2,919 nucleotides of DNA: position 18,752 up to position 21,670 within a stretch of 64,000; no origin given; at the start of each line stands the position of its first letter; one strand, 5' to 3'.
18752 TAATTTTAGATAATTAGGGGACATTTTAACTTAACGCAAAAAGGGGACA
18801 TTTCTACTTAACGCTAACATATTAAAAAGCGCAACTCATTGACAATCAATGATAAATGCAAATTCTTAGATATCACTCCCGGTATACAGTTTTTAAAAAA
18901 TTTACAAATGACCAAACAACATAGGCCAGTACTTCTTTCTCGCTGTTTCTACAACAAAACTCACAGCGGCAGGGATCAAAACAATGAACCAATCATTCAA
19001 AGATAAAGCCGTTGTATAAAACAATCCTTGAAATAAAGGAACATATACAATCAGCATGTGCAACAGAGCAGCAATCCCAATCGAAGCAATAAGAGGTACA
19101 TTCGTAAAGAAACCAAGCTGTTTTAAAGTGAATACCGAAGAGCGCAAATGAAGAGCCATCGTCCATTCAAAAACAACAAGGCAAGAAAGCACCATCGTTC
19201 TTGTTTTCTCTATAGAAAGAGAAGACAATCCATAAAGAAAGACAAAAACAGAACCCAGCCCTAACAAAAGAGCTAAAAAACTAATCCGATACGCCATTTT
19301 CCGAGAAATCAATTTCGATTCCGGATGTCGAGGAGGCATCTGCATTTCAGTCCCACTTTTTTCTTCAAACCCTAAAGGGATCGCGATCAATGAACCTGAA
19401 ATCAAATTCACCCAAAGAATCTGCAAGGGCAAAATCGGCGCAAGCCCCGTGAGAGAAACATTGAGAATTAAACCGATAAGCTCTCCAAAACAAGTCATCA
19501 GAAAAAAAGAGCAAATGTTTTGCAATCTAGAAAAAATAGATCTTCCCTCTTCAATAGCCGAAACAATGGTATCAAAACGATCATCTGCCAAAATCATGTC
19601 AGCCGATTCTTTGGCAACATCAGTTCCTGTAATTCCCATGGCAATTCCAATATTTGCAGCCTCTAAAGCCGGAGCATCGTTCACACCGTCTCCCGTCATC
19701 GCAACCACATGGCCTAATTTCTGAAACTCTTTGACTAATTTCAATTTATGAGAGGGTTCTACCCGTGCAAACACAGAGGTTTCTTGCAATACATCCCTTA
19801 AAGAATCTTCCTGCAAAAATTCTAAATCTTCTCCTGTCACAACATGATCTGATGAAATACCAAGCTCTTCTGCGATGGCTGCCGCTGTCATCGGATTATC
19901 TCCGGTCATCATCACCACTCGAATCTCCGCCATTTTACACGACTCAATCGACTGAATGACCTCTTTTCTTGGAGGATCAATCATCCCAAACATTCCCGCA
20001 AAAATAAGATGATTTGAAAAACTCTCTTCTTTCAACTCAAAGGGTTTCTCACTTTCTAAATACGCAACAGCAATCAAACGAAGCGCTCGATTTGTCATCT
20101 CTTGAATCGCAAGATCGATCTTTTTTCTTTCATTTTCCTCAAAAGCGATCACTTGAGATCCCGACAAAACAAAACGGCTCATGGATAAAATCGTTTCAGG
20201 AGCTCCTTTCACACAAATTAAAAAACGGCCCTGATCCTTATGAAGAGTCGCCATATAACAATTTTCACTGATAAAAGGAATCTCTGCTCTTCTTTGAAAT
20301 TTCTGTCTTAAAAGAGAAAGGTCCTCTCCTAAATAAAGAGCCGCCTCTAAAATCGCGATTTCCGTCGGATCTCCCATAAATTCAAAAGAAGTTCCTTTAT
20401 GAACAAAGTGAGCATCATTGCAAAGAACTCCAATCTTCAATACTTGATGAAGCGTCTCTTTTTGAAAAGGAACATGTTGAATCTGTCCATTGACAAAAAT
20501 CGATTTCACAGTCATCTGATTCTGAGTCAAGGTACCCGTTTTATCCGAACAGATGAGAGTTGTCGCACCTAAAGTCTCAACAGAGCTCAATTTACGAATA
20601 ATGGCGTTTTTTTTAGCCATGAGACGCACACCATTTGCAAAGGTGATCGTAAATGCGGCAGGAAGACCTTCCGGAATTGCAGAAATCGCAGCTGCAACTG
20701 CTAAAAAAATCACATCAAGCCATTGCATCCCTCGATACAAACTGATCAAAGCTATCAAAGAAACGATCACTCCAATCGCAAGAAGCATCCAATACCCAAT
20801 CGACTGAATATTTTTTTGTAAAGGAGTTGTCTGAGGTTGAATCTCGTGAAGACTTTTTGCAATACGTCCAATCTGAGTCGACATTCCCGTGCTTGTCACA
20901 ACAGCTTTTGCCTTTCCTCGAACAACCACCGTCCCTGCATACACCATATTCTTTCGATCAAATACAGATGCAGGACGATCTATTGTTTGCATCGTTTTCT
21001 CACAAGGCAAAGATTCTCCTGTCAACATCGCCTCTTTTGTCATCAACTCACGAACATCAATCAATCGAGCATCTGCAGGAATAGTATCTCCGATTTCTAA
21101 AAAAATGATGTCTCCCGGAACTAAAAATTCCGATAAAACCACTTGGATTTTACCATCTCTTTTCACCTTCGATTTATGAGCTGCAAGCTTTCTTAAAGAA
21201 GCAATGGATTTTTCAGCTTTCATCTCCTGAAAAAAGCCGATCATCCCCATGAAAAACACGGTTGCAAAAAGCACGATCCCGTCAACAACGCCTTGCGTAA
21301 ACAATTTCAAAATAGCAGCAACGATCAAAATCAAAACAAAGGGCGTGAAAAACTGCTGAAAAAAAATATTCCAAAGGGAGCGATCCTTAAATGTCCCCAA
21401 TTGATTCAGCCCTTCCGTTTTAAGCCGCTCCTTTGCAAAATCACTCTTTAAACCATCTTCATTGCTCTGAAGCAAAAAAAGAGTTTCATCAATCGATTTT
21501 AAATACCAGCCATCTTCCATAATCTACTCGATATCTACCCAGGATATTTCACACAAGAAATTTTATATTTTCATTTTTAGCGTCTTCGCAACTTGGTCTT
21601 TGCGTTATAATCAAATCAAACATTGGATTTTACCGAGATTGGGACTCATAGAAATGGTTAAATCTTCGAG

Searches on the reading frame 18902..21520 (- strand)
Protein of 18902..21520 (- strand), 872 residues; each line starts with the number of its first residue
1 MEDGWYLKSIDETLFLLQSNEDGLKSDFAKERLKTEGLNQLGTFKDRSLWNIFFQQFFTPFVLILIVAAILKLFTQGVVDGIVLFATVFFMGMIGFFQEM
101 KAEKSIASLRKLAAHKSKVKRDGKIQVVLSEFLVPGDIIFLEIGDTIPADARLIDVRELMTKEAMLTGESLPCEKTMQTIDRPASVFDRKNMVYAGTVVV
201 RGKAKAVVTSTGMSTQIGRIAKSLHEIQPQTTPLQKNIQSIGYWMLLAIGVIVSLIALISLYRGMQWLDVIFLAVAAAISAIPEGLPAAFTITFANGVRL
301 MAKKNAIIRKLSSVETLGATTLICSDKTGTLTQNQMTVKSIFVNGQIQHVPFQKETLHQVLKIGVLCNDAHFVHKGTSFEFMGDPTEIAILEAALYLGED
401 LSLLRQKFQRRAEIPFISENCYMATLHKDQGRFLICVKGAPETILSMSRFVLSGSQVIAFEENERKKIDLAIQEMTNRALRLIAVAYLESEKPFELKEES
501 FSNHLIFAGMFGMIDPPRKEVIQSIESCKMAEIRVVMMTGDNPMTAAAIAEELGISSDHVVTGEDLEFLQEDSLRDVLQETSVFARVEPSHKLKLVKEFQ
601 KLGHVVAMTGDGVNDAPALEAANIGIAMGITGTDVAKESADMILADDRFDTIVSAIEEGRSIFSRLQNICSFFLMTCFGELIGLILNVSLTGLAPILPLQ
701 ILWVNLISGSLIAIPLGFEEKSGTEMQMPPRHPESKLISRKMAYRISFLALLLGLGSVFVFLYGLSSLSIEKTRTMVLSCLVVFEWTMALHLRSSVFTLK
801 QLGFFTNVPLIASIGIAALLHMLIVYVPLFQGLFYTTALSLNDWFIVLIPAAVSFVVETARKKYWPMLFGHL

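Call 21: search_protein_families(library=pfam, proteins=[window:18902-21520:-], max_evalue=0.001)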
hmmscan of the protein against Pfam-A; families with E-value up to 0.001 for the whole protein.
window:18902-21520:- (872 aa): 7 families
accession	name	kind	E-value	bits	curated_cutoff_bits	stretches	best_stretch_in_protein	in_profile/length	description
PF00122.25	E1-E2_ATPase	-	7e-52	176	28.1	1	112-304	2-181/181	E1-E2 ATPase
PF00689.26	Cation_ATPase_C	-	4e-38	131.4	27.3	1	694-863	2-174/175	Cation transporting ATPase, C-terminus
PF13246.12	Cation_ATPase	-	1.9e-19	69.9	21.7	1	365-449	1-89/91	Cation transport ATPase (P-type)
PF00702.32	Hydrolase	-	3.2e-18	67.3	26.4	1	322-623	3-191/191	haloacid dehalogenase-like hydrolase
PF00690.31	Cation_ATPase_N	-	4.3e-15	55.6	20.4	1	5-71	1-68/69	Cation transporter/ATPase, N-terminus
PF08282.18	Hydrolase_3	-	8.9e-06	26.1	20.9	1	605-656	205-255/255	haloacid dehalogenase-like hydrolase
PF12710.13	HAD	-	0.00045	21.1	27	1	516-620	88-189/189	haloacid dehalogenase-like hydrolase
